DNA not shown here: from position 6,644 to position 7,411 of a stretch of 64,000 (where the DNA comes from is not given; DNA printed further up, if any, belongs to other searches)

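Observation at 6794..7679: Translationally coupled Panacea (DUF4065) antitoxin + unrecognisable 155-aa partner: candidate novel PanA-PanT toxin-antitoxin (or phage-defence) module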

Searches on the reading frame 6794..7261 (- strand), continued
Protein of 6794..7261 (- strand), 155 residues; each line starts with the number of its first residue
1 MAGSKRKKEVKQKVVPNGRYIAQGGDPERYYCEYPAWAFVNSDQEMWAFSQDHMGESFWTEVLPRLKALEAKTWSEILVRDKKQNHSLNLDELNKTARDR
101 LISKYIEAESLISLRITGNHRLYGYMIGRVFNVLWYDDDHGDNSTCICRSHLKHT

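Call 35: fold_search(model_id=the predicted structure, library=pdb)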
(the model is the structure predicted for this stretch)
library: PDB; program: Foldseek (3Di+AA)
matches with E <= 10: 268; with E <= 0.001: 0
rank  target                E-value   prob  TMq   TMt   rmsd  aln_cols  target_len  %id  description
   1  1wmi_A                1.0e-01  0.75  0.35  0.53   4.5       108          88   13  Crystal structure of archaeal RelE-RelB complex from Pyrococcus horikoshii OT3 (released 2005-03-15)
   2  2a6r_C                2.0e-01  0.47  0.31  0.49   5.3       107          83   10  Crystal structure of YoeB under PEG condition (released 2005-08-23)
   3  7xbj_B                2.8e-01  0.20  0.17  0.10   9.6        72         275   12  Txp40, an insecticidal toxin protein from Xenorhabdus nematophila (released 2023-03-29)
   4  7xbj_A                2.8e-01  0.11  0.17  0.10   9.8        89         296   10  Txp40, an insecticidal toxin protein from Xenorhabdus nematophila (released 2023-03-29)
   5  8yxv_E                2.9e-01  0.60  0.36  0.58   5.0       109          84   13  Toxin-antitoxin complex from Streptococcus pneumoniae (released 2025-04-09)
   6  3oei_C                3.1e-01  0.13  0.20  0.34  12.0       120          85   14  Crystal structure of Mycobacterium tuberculosis RelJK (Rv3357-Rv3358-RelBE3) (released 2011-03-16)
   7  4mct_D                3.4e-01  0.75  0.37  0.57   3.6        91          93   20  P. vulgaris HIGBA structure, crystal form 1 (released 2013-12-11)
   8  4ypb_QY               3.4e-01  0.11  0.19  0.31  11.2        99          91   16  Precleavage 70S structure of the P. vulgaris HigB DeltaH92 toxin bound to the AAA codon (released 2015-10-21)
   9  7v6w_F                3.6e-01  0.47  0.35  0.55   5.5       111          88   12  Crystal structure of heterohexameric Sa2YoeB-Sa2YefM complex bound to 26bp-DNA (released 2021-12-15)
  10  2a6q_E                3.6e-01  0.25  0.29  0.45   7.0       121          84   12  Crystal structure of YefM-YoeB complex (released 2005-08-23)
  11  6n90_B                3.6e-01  0.20  0.27  0.41   6.0       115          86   15  YoeB/ParE toxin from Agrobacterium tumefaciens (released 2019-11-06)
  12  7v5y_E                4.1e-01  0.44  0.36  0.57   5.2       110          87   14  Crystal structure of hexameric complex of Sa2YoeB-Sa2YefM toxin-antitoxin from Staphylococcus aureus (released 2021-12-15)
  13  7v6w_E                4.1e-01  0.21  0.18  0.30  10.0        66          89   15  Crystal structure of heterohexameric Sa2YoeB-Sa2YefM complex bound to 26bp-DNA (released 2021-12-15)
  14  4w4g_QY               4.1e-01  0.10  0.20  0.31  11.1       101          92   17  Postcleavage state of 70S bound to HigB toxin and AAA (lysine) codon (released 2015-10-21)
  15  3g5o_B                4.6e-01  0.33  0.29  0.48   5.8       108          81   14  The crystal structure of the toxin-antitoxin complex RelBE2 (Rv2865-2866) from Mycobacterium tuberculosis (released 2009-04-14)
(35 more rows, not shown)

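Call 41: list_cluster_members(proteins=[window:6794-7261:-, P0003, P0027, P0030, P0052, P0067, P0086, P0093, P0113, P0118])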
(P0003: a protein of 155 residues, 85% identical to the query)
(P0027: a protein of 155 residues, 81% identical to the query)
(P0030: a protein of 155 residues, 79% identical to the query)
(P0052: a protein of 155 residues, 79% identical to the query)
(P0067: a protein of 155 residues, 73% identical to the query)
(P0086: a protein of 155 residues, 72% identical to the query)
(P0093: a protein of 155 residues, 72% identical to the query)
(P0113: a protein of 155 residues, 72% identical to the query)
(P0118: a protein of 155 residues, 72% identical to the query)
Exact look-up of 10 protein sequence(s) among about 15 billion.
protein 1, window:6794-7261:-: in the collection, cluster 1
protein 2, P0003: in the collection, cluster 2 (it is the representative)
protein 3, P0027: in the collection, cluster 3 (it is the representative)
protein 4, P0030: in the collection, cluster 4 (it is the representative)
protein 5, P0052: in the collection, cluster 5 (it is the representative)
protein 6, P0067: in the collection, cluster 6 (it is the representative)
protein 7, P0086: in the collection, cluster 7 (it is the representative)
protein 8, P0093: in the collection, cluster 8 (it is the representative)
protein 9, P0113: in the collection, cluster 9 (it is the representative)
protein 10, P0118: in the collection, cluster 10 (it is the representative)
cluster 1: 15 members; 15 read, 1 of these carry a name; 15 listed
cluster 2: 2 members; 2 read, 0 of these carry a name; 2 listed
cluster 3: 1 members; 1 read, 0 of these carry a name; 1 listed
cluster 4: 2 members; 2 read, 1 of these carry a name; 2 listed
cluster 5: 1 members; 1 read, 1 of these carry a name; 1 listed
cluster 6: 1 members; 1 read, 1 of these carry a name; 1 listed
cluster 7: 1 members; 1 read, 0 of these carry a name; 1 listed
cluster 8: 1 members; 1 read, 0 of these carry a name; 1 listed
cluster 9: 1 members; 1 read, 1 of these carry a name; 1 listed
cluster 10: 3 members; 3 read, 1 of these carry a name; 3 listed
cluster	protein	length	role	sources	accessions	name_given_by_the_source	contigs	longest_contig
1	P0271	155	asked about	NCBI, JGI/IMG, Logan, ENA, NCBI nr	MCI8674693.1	MAG: hypothetical protein HFI89_14615 [Lachnospiraceae bacterium] | hypothetical protein | hypothetical protein [Lachnospiraceae bacterium]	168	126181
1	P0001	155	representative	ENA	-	-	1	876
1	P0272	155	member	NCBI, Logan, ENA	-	-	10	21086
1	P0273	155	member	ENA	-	-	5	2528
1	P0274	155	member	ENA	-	-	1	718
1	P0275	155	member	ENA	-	-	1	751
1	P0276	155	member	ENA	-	-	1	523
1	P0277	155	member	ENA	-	-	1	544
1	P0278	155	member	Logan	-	-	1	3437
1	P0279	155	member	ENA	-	-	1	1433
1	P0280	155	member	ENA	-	-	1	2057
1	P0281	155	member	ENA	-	-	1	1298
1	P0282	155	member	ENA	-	-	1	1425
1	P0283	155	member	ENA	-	-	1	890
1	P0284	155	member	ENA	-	-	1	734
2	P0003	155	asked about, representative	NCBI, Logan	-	-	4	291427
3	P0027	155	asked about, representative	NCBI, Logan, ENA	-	-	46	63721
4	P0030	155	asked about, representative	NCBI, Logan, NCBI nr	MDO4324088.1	MAG: hypothetical protein Q4C61_16365 [Lachnospiraceae bacterium] | hypothetical protein [Lachnospiraceae bacterium]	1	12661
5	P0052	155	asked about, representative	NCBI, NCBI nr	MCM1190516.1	MAG: hypothetical protein NC541_14630 [bacterium] | hypothetical protein [bacterium]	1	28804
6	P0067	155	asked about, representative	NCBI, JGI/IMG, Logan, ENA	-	hypothetical protein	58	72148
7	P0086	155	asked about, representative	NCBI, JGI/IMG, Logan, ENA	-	-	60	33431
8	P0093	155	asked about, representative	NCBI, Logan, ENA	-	-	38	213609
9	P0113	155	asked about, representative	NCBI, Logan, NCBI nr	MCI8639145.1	MAG: hypothetical protein HFG41_08395 [Coprococcus sp.] | hypothetical protein [Coprococcus sp.]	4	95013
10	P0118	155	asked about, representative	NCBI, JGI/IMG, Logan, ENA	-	-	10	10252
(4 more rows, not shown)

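Call 46: find_related_loci(query=A3, collection=genome_contigs, flank=3000)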
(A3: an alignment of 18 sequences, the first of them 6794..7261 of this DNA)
Query A3 (155 aa) in genome_contigs; peptide patterns used: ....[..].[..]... (x = any residue, [..] = any of these).
70 stretches matched a pattern; 66 encode a relative of the query (tblastn E <= 1e-3); 66 distinct loci.
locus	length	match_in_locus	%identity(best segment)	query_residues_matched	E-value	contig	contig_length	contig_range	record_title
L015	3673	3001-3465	88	1-155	7e-95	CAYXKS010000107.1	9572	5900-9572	MAG TPA_asm: uncultured Bacteroides sp. isolate SRP287540_co2_154 genome assembly, contig: NODE_7969_length_9572_cov_37.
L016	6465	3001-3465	85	1-155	5e-92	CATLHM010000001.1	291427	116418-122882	MAG TPA_asm: uncultured Lachnospiraceae bacterium isolate MGG03594_1680015479 genome assembly, contig: ERR2844015_30, wh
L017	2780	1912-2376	82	1-155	1e-92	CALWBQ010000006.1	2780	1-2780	MAG: uncultured Lachnospiraceae bacterium isolate E0_RM__bin152 genome assembly, contig: E0_RM__k127_836567, whole genom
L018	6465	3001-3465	82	1-155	3e-90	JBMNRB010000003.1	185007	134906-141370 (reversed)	MAG: Ruminococcus sp. isolate SBF912SR1HQ0015 scaffold_126_c1, whole genome shotgun sequence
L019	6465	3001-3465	82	1-155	8e-90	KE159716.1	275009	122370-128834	Dorea sp. 5-2 genomic scaffold acPFE-supercont1.10, whole genome shotgun sequence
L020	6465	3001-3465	81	1-155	2e-89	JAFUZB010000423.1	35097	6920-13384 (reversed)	MAG: Clostridia bacterium isolate RGIG4956 Roe_deer_Rumen-4__c244547, whole genome shotgun sequence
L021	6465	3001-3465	81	1-155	2e-88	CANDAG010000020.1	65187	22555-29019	MAG TPA_asm: uncultured Lachnospiraceae bacterium isolate ERR6760081_bin.35_metawrap_v1.3_MAG genome assembly, contig: E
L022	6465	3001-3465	79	1-155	3e-88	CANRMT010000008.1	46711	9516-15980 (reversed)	MAG: uncultured Eisenbergiella sp. isolate Lapin-021__bin96 genome assembly, contig: Lapin-021__NODE_922_length_46711_co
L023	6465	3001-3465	81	1-155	3e-88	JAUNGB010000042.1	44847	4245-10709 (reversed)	MAG: Eubacteriales bacterium isolate S26M_St_29 NODE_598_length_44847_cov_37.260694, whole genome shotgun sequence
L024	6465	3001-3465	79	1-155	4e-88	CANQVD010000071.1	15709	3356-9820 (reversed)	MAG: uncultured Eisenbergiella sp. isolate Lapin-032__bin112 genome assembly, contig: Lapin-032__NODE_5482_length_15709_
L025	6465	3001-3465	81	1-155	6e-88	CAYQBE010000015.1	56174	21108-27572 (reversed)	MAG TPA_asm: uncultured Clostridium sp. isolate SRP287540_co2_291 genome assembly, contig: NODE_450_length_56174_cov_19.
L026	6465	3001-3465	80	1-155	2e-87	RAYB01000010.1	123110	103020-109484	Bacterium 1XD21-70 strain 1XD21-70 Scaffold7_4, whole genome shotgun sequence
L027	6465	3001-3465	79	1-155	2e-86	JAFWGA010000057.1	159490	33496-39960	MAG: Blautia sp. isolate RGIG5706 Sheep_Duodenum.Co__c1047578, whole genome shotgun sequence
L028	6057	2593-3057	78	1-155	4e-86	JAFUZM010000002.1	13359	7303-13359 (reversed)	MAG: Clostridia bacterium isolate RGIG4967 Roe_deer_Rumen-4__c771, whole genome shotgun sequence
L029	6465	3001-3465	79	1-155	1e-85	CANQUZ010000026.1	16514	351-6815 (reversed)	MAG: uncultured Roseburia sp. isolate Lapin-032__bin108 genome assembly, contig: Lapin-032__NODE_5162_length_16514_cov_3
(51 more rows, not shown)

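Call 57: find_related_loci(query=A3, collection=viral_contigs, flank=6000)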
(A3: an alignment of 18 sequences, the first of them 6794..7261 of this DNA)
Query A3 (155 aa) in viral_contigs; peptide patterns used: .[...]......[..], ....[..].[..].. (x = any residue, [..] = any of these).
77 stretches matched a pattern; 49 encode a relative of the query (tblastn E <= 1e-3); 49 distinct loci.
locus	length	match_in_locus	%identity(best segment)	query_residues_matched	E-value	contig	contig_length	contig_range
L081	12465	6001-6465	82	1-155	1e-90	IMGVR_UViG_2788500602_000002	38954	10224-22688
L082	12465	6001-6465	82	1-155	1e-90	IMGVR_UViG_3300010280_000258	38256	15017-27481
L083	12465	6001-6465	75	1-155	1e-83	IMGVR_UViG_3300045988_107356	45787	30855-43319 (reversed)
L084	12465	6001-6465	75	1-155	1e-83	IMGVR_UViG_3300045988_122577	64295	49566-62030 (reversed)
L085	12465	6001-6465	75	1-155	1e-83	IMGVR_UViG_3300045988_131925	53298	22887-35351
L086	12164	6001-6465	72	1-155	2e-80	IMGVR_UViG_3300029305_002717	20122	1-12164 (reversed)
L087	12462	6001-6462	58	1-155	9e-62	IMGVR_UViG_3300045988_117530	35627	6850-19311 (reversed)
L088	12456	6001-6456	57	4-155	1e-62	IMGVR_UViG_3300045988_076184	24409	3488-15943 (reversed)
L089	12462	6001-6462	52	1-155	2e-54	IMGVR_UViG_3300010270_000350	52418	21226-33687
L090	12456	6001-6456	54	5-155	1e-53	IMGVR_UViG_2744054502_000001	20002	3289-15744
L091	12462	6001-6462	54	1-155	6e-53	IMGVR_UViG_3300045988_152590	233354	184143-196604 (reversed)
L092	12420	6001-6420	53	16-155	6e-49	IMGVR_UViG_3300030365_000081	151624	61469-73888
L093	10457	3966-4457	48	1-155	2e-48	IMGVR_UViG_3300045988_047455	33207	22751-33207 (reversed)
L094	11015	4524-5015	48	1-155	2e-48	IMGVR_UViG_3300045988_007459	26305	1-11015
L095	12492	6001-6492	48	1-155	2e-48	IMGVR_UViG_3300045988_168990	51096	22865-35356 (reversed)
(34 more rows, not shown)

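Call 61: search_protein_families(library=phrogs, proteins=[L095:2321-3115:-, L095:3128-3556:-, L095:3622-4383:-, L095:4599-5084:+, L095:6574-7140:+, L095:7400-8755:-, L095:9325-10155:-, L083:2126-2914:-, L083:4572-5393:+, L083:9007-10029:-], max_evalue=0.00001)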
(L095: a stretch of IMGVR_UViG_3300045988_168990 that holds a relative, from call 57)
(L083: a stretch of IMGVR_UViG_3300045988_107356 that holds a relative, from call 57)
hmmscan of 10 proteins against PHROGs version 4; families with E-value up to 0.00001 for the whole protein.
L095:2321-3115:- (264 aa): 0 families

L095:3128-3556:- (142 aa): 0 families

L095:3622-4383:- (253 aa): 1 family
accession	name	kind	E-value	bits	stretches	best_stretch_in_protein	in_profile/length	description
phrog_16490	-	unknown function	1.3e-80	272.1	1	17-253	19-281/286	-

L095:4599-5084:+ (161 aa): 0 families

L095:6574-7140:+ (188 aa): 0 families

L095:7400-8755:- (451 aa): 5 families
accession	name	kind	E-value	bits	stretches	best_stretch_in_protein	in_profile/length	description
phrog_18955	-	unknown function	7.3e-114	382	1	6-220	2-216/483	-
phrog_435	-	lysis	4.8e-46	158.9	1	101-406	21-298/556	endolysin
phrog_2742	-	lysis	5.9e-23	82.8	1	211-401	2-189/318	endolysin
phrog_489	-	lysis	1.5e-07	31.6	1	234-420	185-378/459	endolysin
phrog_12727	-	lysis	3.8e-07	30.7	1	210-391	162-340/393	endolysin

L095:9325-10155:- (276 aa): 1 family
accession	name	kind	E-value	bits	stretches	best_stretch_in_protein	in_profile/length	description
phrog_4492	-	tail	6.9e-08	32.1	1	66-258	798-1031/1096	tail fiber protein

L083:2126-2914:- (262 aa): 11 families
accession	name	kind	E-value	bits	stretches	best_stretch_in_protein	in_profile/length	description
phrog_130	-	transcription regulation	4.3e-47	162.2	1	1-148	157-308/480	anti-repressor Ant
phrog_2899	-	transcription regulation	5e-41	142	1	1-145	4-151/263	anti-repressor Ant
phrog_463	-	transcription regulation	2.9e-30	106.6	1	1-154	2-156/250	anti-repressor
phrog_2593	-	transcription regulation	1.4e-27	98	1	9-145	24-166/255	anti-repressor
phrog_25722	-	unknown function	7e-25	88.6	1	16-113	17-113/150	-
phrog_245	-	transcription regulation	8.1e-25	89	1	11-179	48-206/319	anti-repressor Ant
phrog_5060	-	transcription regulation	4.5e-24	86.7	1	14-135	16-144/224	anti-repressor Ant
phrog_7940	-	unknown function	5.5e-24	86.1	1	1-111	1-110/252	-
phrog_2011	-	transcription regulation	3.4e-21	77.2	1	5-115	2-123/275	anti-repressor Ant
phrog_9976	-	transcription regulation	1.3e-12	48.9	1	14-161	10-154/188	anti-repressor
phrog_2977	-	transcription regulation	1.3e-11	45.5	1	1-85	61-148/150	anti-repressor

L083:4572-5393:+ (273 aa): 7 families
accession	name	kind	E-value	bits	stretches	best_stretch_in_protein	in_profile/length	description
phrog_373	-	transcription regulation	1.4e-34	121.1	1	15-271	83-337/373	anti-repressor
phrog_5817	-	transcription regulation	9.2e-34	118.3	1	27-164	21-159/210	anti-repressor Ant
phrog_377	-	transcription regulation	2.4e-26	93.9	1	31-159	19-113/213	anti-repressor Ant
phrog_63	-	transcription regulation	2.2e-21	77.7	1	22-168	122-270/431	anti-repressor Ant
phrog_6904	-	unknown function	1e-16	62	1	18-100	3-90/95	-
phrog_14211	-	transcription regulation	9.1e-15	55.8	1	71-126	83-138/234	anti-repressor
phrog_31873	-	unknown function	4.4e-11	43.7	1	12-70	5-63/65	-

L083:9007-10029:- (340 aa): 2 families
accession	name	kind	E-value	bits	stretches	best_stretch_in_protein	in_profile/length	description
phrog_15863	-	unknown function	1.5e-07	32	1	1-57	147-205/312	-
phrog_13942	-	unknown function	5.9e-06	26.8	0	9-45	28-64/336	-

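Call 68: find_encoding_contigs(protein=P0241, flank=3000, max_places=3)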
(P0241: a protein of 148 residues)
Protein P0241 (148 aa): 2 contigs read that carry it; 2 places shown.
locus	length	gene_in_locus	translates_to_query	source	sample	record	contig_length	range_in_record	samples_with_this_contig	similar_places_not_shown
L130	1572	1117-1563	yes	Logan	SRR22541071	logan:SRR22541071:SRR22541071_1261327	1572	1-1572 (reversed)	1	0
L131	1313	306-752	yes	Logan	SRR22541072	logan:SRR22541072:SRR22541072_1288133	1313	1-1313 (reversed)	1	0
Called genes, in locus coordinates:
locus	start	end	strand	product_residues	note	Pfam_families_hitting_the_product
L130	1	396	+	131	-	?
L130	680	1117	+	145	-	PF13274:SocA_Panacea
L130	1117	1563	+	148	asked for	-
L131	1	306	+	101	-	?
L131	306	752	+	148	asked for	-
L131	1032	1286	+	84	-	-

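Call 69: find_encoding_contigs(protein=P0231, flank=4000, max_places=3)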
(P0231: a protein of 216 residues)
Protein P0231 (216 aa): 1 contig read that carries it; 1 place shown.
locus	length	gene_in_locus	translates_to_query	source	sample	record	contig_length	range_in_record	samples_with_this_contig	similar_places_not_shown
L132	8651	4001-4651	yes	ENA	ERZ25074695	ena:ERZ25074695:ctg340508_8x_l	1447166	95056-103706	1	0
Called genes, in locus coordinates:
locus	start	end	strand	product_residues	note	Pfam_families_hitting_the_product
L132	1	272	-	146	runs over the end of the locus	-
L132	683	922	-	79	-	-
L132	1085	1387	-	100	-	-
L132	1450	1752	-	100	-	-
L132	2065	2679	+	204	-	PF01381:HTH_3, PF12844:HTH_19, PF13560:HTH_31 (faint), PF01381:HTH_3, PF12844:HTH_19, PF13443:HTH_26 (weak)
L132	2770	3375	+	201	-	-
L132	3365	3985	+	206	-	PF13274:SocA_Panacea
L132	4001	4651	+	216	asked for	-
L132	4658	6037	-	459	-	-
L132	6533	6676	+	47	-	-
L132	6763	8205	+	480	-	PF13576:Pentapeptide_3 (faint), PF13599:Pentapeptide_4 (faint), PF00805:Pentapeptide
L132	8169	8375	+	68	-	-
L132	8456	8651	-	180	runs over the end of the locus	-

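Call 70: search_dna_similar(query=window:6794-7261:-, collection=phages, mode=protein, max_evalue=0.001, max_rows=25)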
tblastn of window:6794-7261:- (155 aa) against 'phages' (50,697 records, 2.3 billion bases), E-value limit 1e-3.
Records with a match: 8; places in all: 8; records where one place covers at least 80% of the query: 1.
Best place of each record, by identity: <60% 8.
By first word of the organism name: Pseudomonas 7; Bacteriophage 1.
By host as written in the record: Pseudomonas aeruginosa 7; - 1.
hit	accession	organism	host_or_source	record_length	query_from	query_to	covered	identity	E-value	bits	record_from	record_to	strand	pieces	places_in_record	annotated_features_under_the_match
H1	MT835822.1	Bacteriophage sp.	human fecal samples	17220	13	140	83%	28.1%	1e-5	49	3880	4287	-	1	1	record has no annotation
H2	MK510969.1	Pseudomonas phage vB_Pae_CF60a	Pseudomonas aeruginosa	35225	60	139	52%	29.6%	2e-4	46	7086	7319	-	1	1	hypothetical protein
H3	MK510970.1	Pseudomonas phage vB_Pae_CF67a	Pseudomonas aeruginosa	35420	60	139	52%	29.6%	2e-4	46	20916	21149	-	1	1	hypothetical protein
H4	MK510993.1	Pseudomonas phage vB_Pae_BR201a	Pseudomonas aeruginosa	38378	60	139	52%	29.6%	2e-4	46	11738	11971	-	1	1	hypothetical protein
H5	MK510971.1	Pseudomonas phage vB_Pae_CF79a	Pseudomonas aeruginosa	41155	60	139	52%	29.6%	2e-4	46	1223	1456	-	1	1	hypothetical protein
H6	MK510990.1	Pseudomonas phage vB_Pae_BR133a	Pseudomonas aeruginosa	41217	60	139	52%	29.6%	2e-4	46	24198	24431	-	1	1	hypothetical protein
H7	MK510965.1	Pseudomonas phage vB_Pae_CF34a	Pseudomonas aeruginosa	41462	60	139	52%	29.6%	2e-4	46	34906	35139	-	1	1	hypothetical protein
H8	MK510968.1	Pseudomonas phage vB_Pae_CF55b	Pseudomonas aeruginosa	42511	60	139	52%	29.6%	2e-4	46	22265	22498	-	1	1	hypothetical protein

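Call 71: get_annotated_region(hit=H2, flank=2500)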
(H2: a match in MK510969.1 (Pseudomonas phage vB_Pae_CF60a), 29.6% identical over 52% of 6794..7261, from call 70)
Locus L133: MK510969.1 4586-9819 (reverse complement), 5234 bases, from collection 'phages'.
description: Pseudomonas phage vB_Pae_CF60a, partial genome.
organism: Pseudomonas phage vB_Pae_CF60a (NCBI taxid 2563581)
taxonomy: Viruses; Duplodnaviria; Heunggongvirae; Uroviricota; Caudoviricetes
host: Pseudomonas aeruginosa; source: lung of cystic fibrosis patients; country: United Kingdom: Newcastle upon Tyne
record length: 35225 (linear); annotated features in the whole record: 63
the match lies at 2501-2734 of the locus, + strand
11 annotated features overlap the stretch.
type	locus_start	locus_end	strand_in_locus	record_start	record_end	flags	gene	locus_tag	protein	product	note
CDS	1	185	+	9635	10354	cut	-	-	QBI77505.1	hypothetical protein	-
CDS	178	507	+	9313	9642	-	-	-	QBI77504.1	hypothetical protein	-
CDS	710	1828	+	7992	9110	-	-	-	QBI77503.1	putative transposase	-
CDS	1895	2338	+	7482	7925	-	-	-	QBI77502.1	hypothetical protein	prophage ps3 protein 01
CDS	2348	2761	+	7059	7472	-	-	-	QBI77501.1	hypothetical protein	-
CDS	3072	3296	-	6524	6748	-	-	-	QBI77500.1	hypothetical protein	-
CDS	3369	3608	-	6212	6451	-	-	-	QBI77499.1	hypothetical protein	-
CDS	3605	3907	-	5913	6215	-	-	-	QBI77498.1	hypothetical protein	FIG00958463: hypothetical protein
CDS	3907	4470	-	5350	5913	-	-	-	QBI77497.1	hypothetical protein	-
CDS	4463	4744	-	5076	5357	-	-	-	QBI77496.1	hypothetical protein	FIG00956286: hypothetical protein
CDS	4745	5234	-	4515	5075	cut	-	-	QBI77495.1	hypothetical protein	FIG00965686: hypothetical protein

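Call 82: fold_search(model_id=the predicted structure, library=viral)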
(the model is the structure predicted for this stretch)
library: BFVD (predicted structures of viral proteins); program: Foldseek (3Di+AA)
matches with E <= 10: 145; with E <= 0.001: 0
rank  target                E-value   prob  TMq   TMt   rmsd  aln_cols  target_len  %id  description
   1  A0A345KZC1            8.1e-02  0.54  0.17  0.21   9.9        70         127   11  (no name in the UniProt tables at hand)
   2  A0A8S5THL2            2.6e-01  0.09  0.18  0.17  15.0       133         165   14  Cytotoxic translational repressor [Myoviridae sp. ctiv53]
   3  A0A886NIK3            3.6e-01  0.06  0.16  0.15  19.8       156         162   12  (no name in the UniProt tables at hand)
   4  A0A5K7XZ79            3.6e-01  0.05  0.16  0.16  17.6       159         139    6  DNA-directed RNA polymerase subunit 6 homolog [Abalone asfa-like virus]
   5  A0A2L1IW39            4.1e-01  0.16  0.18  0.22  10.4        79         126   15  Uncharacterized protein [Streptomyces phage BillNye]
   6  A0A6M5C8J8            4.3e-01  0.15  0.25  0.28  11.1       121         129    8  (no name in the UniProt tables at hand)
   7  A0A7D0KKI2            4.6e-01  0.28  0.36  0.29   6.2       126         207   10  (no name in the UniProt tables at hand)
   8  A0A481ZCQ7            6.0e-01  0.11  0.18  0.14   7.7        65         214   22  Uncharacterized protein [Pithovirus LCPAC406]
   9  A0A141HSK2            6.8e-01  0.06  0.16  0.17  11.0        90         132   12  (no name in the UniProt tables at hand)
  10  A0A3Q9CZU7            7.3e-01  0.16  0.25  0.18   9.7        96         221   11  A224L [African swine fever virus]
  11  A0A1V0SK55            8.8e-01  0.08  0.17  0.16   5.0        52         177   21  Uncharacterized protein [Klosneuvirus KNV1]
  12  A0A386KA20            1.0e+00  0.14  0.17  0.33   9.3        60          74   10  (no name in the UniProt tables at hand)
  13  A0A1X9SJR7            1.1e+00  0.04  0.15  0.14  15.0       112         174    7  Uncharacterized protein [Sulfolobus islandicus rod-shaped virus 10]
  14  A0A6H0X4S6            1.6e+00  0.09  0.19  0.34   7.8        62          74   11  (no name in the UniProt tables at hand)
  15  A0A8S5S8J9            1.7e+00  0.07  0.17  0.22   3.5        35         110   26  Uncharacterized protein [Siphoviridae sp. ctb3910]
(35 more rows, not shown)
